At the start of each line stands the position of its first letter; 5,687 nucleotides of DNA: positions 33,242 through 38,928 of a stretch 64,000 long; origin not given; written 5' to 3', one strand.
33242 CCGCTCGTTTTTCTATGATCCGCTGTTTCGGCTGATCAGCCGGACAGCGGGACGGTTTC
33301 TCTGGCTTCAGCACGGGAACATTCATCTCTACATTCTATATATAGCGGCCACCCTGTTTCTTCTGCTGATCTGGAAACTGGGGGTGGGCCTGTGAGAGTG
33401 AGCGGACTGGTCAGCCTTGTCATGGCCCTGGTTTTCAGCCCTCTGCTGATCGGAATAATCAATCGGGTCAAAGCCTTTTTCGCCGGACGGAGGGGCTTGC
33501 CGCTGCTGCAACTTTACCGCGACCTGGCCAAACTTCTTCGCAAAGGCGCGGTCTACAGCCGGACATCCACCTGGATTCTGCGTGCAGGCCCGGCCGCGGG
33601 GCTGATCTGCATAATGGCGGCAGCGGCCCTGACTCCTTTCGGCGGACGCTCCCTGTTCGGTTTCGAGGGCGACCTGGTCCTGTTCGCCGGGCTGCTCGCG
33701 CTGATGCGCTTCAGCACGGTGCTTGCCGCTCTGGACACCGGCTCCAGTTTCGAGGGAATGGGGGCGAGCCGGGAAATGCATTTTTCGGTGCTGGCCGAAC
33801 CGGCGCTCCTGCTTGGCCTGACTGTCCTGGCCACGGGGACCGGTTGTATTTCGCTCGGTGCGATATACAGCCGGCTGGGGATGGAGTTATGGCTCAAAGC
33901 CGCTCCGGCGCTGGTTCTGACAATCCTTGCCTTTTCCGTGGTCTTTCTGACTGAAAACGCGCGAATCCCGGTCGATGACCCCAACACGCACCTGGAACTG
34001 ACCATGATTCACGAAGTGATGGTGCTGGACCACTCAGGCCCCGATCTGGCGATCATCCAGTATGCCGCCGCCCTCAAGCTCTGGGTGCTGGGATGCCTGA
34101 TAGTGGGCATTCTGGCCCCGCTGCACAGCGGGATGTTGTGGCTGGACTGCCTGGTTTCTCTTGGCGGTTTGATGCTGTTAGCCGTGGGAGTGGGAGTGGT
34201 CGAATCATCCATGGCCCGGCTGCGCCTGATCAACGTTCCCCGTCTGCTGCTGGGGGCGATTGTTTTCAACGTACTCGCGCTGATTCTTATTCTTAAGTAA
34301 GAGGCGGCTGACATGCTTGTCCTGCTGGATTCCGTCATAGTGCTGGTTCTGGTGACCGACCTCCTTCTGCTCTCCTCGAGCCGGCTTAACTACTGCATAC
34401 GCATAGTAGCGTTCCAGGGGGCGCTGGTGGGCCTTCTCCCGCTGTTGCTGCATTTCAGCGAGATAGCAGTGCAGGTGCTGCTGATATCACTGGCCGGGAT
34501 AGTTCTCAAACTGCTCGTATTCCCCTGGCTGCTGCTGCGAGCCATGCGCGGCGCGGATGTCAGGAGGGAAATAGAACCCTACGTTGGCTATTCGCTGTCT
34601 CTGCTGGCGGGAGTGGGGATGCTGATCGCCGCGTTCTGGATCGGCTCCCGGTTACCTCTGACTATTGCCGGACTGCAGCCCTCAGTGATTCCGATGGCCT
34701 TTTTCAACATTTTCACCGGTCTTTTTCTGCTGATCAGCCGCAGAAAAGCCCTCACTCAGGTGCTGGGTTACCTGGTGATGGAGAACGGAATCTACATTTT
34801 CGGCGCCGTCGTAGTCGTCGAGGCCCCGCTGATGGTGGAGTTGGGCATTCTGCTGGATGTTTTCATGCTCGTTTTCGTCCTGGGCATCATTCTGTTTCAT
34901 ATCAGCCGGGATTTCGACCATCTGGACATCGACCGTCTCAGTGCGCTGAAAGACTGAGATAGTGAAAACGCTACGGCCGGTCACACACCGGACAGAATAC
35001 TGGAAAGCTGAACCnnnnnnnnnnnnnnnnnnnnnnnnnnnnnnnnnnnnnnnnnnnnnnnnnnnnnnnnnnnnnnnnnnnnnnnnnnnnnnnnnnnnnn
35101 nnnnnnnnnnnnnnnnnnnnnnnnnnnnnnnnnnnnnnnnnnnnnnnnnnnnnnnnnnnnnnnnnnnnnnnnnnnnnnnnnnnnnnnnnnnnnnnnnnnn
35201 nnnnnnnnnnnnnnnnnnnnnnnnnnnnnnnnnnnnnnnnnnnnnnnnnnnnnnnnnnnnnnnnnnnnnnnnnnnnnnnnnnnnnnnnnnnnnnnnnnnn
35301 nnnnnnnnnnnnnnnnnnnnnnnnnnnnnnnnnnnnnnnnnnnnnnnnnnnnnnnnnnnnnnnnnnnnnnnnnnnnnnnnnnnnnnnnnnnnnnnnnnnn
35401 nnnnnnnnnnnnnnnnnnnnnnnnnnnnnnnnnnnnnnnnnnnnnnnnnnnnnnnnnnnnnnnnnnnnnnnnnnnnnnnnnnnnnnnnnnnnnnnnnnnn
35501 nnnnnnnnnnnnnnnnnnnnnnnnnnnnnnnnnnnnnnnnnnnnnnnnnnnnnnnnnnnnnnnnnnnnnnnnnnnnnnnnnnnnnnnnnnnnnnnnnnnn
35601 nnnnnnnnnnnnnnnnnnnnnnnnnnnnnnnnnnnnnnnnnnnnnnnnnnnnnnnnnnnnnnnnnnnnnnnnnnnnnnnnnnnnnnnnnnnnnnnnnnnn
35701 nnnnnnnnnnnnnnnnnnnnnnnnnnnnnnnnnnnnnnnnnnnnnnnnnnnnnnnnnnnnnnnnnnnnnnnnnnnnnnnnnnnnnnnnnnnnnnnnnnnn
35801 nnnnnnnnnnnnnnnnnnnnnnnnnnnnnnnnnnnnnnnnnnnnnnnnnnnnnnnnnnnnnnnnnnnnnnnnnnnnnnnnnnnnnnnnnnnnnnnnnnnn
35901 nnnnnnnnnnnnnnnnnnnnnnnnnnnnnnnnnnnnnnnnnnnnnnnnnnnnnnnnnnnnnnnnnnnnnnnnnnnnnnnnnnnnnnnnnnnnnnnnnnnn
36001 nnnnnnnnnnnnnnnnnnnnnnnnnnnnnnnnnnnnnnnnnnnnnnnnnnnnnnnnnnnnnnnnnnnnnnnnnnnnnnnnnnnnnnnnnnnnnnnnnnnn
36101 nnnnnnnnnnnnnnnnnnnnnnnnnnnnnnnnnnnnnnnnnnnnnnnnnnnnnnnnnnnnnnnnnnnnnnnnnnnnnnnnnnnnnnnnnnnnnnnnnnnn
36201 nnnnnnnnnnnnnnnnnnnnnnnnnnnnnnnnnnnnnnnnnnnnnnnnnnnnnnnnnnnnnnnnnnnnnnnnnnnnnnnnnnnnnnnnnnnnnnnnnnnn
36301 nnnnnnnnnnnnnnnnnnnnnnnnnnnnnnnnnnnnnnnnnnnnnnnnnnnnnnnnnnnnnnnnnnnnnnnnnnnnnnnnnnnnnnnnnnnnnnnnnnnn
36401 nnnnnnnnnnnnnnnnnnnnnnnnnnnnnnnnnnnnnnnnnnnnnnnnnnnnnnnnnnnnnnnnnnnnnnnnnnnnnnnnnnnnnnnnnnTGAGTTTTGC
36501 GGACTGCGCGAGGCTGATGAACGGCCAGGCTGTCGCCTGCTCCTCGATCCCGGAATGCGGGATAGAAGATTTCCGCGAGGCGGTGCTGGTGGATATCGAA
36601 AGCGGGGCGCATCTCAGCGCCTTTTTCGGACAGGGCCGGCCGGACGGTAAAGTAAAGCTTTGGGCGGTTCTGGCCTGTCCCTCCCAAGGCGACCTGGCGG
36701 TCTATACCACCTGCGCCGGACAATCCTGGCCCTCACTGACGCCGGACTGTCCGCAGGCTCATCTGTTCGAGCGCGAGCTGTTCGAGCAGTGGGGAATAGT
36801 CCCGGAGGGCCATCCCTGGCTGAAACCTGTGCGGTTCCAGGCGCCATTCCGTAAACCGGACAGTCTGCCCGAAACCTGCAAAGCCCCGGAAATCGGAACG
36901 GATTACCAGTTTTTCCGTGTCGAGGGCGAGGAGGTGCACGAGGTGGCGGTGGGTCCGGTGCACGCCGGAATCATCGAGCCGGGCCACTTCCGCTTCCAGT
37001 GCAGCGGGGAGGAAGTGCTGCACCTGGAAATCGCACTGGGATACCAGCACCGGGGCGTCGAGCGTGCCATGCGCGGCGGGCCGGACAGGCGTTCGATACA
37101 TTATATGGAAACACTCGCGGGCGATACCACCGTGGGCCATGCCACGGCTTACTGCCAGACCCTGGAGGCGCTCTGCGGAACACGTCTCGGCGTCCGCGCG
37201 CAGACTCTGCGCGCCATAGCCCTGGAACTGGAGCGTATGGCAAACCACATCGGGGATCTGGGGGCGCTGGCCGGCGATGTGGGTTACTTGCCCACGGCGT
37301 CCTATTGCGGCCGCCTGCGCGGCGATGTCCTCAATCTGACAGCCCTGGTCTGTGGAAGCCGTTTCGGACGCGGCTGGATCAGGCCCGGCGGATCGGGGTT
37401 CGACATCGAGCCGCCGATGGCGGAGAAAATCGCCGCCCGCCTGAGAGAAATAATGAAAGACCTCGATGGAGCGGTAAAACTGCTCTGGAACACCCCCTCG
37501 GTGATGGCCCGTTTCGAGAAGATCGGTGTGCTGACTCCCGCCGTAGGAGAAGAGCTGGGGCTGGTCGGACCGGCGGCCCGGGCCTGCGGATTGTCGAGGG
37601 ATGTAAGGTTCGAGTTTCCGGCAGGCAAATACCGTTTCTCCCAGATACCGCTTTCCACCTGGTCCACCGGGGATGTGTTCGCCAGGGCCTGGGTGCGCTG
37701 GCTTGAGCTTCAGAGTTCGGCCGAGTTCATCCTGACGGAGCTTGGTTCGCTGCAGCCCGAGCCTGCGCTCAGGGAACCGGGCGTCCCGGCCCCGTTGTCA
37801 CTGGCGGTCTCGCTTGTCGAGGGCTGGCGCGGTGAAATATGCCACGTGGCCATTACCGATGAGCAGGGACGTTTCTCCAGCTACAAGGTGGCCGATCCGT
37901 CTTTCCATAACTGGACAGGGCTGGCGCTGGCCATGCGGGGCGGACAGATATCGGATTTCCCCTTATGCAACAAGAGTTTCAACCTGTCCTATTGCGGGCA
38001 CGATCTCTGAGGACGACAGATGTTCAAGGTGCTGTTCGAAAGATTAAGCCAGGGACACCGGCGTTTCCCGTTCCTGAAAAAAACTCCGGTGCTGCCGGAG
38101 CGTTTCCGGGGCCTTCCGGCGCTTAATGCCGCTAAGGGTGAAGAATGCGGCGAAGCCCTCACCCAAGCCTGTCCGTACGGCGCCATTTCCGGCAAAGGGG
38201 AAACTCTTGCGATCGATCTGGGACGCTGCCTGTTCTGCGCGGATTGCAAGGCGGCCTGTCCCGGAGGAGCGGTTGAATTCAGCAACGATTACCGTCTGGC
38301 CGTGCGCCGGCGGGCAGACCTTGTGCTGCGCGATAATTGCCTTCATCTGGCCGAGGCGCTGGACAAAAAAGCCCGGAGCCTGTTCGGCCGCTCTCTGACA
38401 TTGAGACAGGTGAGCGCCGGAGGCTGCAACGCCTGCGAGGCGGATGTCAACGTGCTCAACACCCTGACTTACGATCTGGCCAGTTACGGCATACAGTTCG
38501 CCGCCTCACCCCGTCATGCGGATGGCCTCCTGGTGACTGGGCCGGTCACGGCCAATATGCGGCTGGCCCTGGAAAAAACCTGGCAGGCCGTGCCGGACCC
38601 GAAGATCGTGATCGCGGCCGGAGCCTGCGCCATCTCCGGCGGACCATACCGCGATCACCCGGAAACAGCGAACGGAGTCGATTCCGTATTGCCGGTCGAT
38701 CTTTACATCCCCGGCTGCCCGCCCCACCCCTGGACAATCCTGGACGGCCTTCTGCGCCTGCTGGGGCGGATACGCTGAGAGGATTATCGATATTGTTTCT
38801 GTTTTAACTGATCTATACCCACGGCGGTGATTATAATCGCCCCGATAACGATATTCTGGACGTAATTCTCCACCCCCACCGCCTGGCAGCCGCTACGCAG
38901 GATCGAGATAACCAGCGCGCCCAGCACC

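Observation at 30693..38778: Seven-gene operon: HTH plus EIIA(Ntr)-like regulator followed by a six-subunit complex-I/hydrogenase-related (Ehr-type) membrane complex without NiFe ligands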

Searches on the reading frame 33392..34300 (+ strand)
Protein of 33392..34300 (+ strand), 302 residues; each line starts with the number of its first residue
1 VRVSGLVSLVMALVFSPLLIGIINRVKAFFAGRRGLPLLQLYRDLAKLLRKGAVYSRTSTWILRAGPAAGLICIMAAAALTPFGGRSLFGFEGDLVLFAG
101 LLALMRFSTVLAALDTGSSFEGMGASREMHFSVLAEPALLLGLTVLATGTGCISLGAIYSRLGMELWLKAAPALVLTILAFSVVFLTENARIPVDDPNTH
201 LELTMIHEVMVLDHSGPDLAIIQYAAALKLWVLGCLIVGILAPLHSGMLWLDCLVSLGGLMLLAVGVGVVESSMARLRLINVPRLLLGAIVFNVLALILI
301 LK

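Call 3: search_protein_families(library=pfam, proteins=[window:33392-34300:+], max_evalue=0.01)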
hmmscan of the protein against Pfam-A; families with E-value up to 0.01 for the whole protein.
window:33392-34300:+ (302 aa): 1 family
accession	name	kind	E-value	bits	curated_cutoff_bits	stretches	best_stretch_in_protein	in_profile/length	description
PF00146.26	NADHdh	-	5e-27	95.5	27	1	7-299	5-295/298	NADH dehydrogenase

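Call 4: search_protein_families(library=ncbifam, proteins=[window:33392-34300:+], max_evalue=0.01)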
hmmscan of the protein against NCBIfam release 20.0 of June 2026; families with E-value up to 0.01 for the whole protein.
window:33392-34300:+ (302 aa): 0 families

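Call 97: search_solved_structures(query=window:33392-34300:+, max_evalue=0.001, show_alignments=2)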
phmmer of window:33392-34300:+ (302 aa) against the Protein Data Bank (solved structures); distinct sequences matched with E-value up to 0.001: 3.
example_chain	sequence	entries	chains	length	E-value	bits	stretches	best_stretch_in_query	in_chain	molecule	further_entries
7z0s_D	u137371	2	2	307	1.4e-26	96.9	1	7-301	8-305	Formate hydrogenlyase subunit 4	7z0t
6cfw_M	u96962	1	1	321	2.8e-19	72.9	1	5-248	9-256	Mbh13 NADH dehydrogenase subunit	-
6u8y_M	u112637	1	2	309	0.00049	22.9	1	6-230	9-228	NADH dehydrogenase subunit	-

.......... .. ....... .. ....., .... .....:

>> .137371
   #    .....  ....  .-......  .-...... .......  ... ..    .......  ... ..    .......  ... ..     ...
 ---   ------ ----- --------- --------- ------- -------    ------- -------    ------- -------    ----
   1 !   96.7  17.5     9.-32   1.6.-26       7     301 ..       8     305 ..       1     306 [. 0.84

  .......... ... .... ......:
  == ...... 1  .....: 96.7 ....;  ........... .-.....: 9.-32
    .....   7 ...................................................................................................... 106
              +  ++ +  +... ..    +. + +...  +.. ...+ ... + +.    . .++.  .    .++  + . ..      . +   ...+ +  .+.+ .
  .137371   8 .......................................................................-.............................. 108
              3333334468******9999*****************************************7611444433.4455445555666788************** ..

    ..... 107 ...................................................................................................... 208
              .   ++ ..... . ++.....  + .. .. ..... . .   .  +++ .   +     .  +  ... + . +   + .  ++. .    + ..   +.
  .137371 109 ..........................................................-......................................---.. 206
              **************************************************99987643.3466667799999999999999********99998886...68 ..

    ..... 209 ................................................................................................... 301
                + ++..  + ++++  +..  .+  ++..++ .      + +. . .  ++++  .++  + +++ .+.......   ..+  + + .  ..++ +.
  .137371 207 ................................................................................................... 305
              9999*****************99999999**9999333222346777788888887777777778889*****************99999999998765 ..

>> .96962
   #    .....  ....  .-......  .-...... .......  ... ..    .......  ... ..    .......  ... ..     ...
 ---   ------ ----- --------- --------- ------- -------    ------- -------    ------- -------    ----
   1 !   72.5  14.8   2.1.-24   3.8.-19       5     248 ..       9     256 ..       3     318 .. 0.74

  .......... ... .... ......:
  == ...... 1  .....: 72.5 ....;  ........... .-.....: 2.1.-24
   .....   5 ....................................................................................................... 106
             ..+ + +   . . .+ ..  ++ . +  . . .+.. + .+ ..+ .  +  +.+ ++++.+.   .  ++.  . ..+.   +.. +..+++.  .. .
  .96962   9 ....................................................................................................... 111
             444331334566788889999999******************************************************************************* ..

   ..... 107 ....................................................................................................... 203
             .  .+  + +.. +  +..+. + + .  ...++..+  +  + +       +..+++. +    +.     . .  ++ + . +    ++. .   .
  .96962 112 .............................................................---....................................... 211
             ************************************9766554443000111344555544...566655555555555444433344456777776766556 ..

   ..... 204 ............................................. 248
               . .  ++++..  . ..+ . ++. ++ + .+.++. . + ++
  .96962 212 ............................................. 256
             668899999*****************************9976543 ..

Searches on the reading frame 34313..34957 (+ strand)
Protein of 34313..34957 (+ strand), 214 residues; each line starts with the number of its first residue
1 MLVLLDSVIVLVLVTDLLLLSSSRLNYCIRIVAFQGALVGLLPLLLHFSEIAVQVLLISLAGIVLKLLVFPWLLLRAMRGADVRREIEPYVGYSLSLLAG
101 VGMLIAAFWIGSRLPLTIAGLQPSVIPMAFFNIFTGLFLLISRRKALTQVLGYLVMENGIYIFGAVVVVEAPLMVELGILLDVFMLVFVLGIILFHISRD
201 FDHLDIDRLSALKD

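Call 3: search_protein_families(library=pfam, proteins=[window:34313-34957:+], max_evalue=0.01)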
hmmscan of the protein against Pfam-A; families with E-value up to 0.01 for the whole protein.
window:34313-34957:+ (214 aa): 1 family
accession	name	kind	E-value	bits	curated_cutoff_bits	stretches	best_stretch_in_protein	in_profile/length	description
PF00420.29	Oxidored_q2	-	6.8e-06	26.2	26.1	1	129-213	6-94/95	NADH-ubiquinone/plastoquinone oxidoreductase chain 4L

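Call 4: search_protein_families(library=ncbifam, proteins=[window:34313-34957:+], max_evalue=0.01)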
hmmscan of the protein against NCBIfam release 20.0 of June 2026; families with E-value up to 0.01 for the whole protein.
window:34313-34957:+ (214 aa): 1 family
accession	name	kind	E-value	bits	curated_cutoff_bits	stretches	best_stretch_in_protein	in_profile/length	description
NF008556.0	PRK11492.1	equivalog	3.4e-26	92.5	136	1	3-213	5-215/216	hydrogenase 4 membrane subunit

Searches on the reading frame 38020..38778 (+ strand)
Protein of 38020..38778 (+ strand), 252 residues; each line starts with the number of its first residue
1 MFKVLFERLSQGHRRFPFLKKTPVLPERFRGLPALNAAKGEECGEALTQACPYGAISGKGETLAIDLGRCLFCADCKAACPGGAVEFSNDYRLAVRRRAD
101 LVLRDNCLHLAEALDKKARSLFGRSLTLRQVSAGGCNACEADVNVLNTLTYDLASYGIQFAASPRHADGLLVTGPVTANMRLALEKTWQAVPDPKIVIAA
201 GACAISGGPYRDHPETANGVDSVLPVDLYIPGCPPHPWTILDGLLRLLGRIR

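Call 3: search_protein_families(library=pfam, proteins=[window:38020-38778:+], max_evalue=0.01)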
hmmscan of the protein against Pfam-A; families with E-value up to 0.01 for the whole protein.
window:38020-38778:+ (252 aa): 6 families
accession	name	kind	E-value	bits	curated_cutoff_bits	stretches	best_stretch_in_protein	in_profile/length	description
PF01058.29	Oxidored_q6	-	3.6e-29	101.5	27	1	136-246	1-127/128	NADH ubiquinone oxidoreductase, 20 Kd subunit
PF13187.11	Fer4_9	-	0.00022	21.6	27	1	48-84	9-51/52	4Fe-4S dicluster domain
PF12838.12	Fer4_7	-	0.00028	21.7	27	1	49-84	10-52/52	4Fe-4S dicluster domain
PF13237.11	Fer4_10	-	0.0048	17.2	25.5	1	65-88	4-23/53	4Fe-4S dicluster domain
PF00037.32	Fer4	-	0.0077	16.4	21.1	0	65-85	3-23/24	4Fe-4S binding domain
PF13484.11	Fer4_16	-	0.0078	17.4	30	0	69-100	1-31/66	4Fe-4S double cluster binding domain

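Call 4: search_protein_families(library=ncbifam, proteins=[window:38020-38778:+], max_evalue=0.01)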
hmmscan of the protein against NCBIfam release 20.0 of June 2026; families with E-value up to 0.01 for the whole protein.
window:38020-38778:+ (252 aa): 51 families (the best 25 are shown)
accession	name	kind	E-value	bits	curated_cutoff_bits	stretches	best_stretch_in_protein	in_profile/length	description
NF005012.1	PRK06411.1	subfamily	1.3e-34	119.1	116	1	135-251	42-158/166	NADH-quinone oxidoreductase subunit NuoB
TIGR01957.1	nuoB_fam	subfamily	1.4e-32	112.6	142.7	1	123-251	14-142/145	NADH-quinone oxidoreductase subunit B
NF011391.0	PRK14816.1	equivalog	5.6e-30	104.4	283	1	123-251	49-177/196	NADH-quinone oxidoreductase subunit B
NF011394.0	PRK14819.1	equivalog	1.6e-28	100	312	1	136-250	40-155/264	NADH-quinone oxidoreductase subunit B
NF011390.0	PRK14815.1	equivalog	1.9e-27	95.8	281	1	136-251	42-157/183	NADH dehydrogenase subunit B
NF011388.0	PRK14813.1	equivalog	5.1e-25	88.4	294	1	135-251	36-153/189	NADH dehydrogenase subunit B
NF011389.0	PRK14814.1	equivalog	8.9e-24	84.3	285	1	138-250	44-156/186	NADH dehydrogenase subunit B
NF011395.0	PRK14820.1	equivalog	1.4e-23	83.6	263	1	139-247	45-153/180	NADH-quinone oxidoreductase subunit B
NF011392.0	PRK14817.1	equivalog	5.2e-23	81.7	271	1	138-251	47-160/182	NADH-quinone oxidoreductase subunit B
NF011393.0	PRK14818.1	equivalog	3.2e-22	78.9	255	1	138-252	42-156/173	NADH dehydrogenase subunit B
NF009808.0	PRK13292.1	equivalog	9.5e-22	76.6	1156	1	137-251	35-149/791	NADH-quinone oxidoreductase subunit B/C/D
NF009053.0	PRK12387.1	subfamily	4.4e-15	55.9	204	1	1-105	1-110/180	formate hydrogenlyase complex iron-sulfur subunit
NF006076.0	PRK08222.1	equivalog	2.2e-11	43.9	270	1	15-110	17-114/181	hydrogenase 4 subunit H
TIGR01971.1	NuoI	subfamily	5e-10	39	113.05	1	20-105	20-118/121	NADH-quinone oxidoreductase, chain I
NF006221.0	PRK08348.1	subfamily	1.1e-09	38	124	1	17-100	22-107/136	NADH-plastoquinone oxidoreductase subunit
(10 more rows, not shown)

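Call 93: search_solved_structures(query=window:38020-38778:+, max_evalue=0.00001, show_alignments=2)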
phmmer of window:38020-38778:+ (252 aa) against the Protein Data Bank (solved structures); distinct sequences matched with E-value up to 0.00001: 50.
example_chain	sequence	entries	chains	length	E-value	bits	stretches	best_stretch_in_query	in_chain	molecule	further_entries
6cfw_J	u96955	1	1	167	1.1e-31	113.4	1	120-249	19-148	Probable membrane-bound hydrogenase subunit mbhJ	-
7z0s_G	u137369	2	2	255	4.8e-31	111.4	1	122-250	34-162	Formate hydrogenlyase subunit 7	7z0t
2fug_6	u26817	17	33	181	7e-25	91.1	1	122-252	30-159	NADH-quinone oxidoreductase chain 6 | NADH-QUINONE OXIDOREDUCTASE SUBUNIT 6 | NADH-quinone oxidoreductase subunit B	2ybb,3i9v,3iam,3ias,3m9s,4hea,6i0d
7q5y_F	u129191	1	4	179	7.5e-25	91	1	123-251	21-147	NADH-quinone oxidoreductase subunit B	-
8b9z_B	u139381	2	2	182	4.2e-24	88.6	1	135-251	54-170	LD31474p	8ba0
9grx_K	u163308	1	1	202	4.8e-24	88.4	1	135-250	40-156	NAD(P)H-quinone oxidoreductase subunit K, chloroplastic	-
9f5x_F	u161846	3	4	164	5.1e-24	88.3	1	135-250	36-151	NADH:ubiquinone oxidoreductase subunit 10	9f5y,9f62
8esw_S7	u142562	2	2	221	6e-24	88.1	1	135-251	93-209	LD31474p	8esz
5xtb_C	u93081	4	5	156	6.4e-24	88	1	135-251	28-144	NADH dehydrogenase [ubiquinone] iron-sulfur protein 7, mitochondrial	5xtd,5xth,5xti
9ti4_E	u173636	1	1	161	7e-24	87.9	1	135-251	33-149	NADH dehydrogenase [ubiquinone] iron-sulfur protein 7, mitochondrial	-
5lc5_B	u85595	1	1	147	7.6e-24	87.8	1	135-251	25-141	NADH dehydrogenase [ubiquinone] iron-sulfur protein 7, mitochondrial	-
7eu3_K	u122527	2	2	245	7.7e-24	87.7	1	135-250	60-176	NAD(P)H-quinone oxidoreductase subunit K, chloroplastic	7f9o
6g2j_B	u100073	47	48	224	7.9e-24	87.7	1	135-251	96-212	NADH dehydrogenase [ubiquinone] iron-sulfur protein 7, mitochondrial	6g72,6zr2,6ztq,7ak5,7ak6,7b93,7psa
7zeb_6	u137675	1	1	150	8.3e-24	87.6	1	135-251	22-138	NADH dehydrogenase [ubiquinone] iron-sulfur protein 7, mitochondrial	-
9w2u_B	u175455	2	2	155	8.9e-24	87.5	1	135-251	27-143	NADH dehydrogenase [ubiquinone] iron-sulfur protein 7, mitochondrial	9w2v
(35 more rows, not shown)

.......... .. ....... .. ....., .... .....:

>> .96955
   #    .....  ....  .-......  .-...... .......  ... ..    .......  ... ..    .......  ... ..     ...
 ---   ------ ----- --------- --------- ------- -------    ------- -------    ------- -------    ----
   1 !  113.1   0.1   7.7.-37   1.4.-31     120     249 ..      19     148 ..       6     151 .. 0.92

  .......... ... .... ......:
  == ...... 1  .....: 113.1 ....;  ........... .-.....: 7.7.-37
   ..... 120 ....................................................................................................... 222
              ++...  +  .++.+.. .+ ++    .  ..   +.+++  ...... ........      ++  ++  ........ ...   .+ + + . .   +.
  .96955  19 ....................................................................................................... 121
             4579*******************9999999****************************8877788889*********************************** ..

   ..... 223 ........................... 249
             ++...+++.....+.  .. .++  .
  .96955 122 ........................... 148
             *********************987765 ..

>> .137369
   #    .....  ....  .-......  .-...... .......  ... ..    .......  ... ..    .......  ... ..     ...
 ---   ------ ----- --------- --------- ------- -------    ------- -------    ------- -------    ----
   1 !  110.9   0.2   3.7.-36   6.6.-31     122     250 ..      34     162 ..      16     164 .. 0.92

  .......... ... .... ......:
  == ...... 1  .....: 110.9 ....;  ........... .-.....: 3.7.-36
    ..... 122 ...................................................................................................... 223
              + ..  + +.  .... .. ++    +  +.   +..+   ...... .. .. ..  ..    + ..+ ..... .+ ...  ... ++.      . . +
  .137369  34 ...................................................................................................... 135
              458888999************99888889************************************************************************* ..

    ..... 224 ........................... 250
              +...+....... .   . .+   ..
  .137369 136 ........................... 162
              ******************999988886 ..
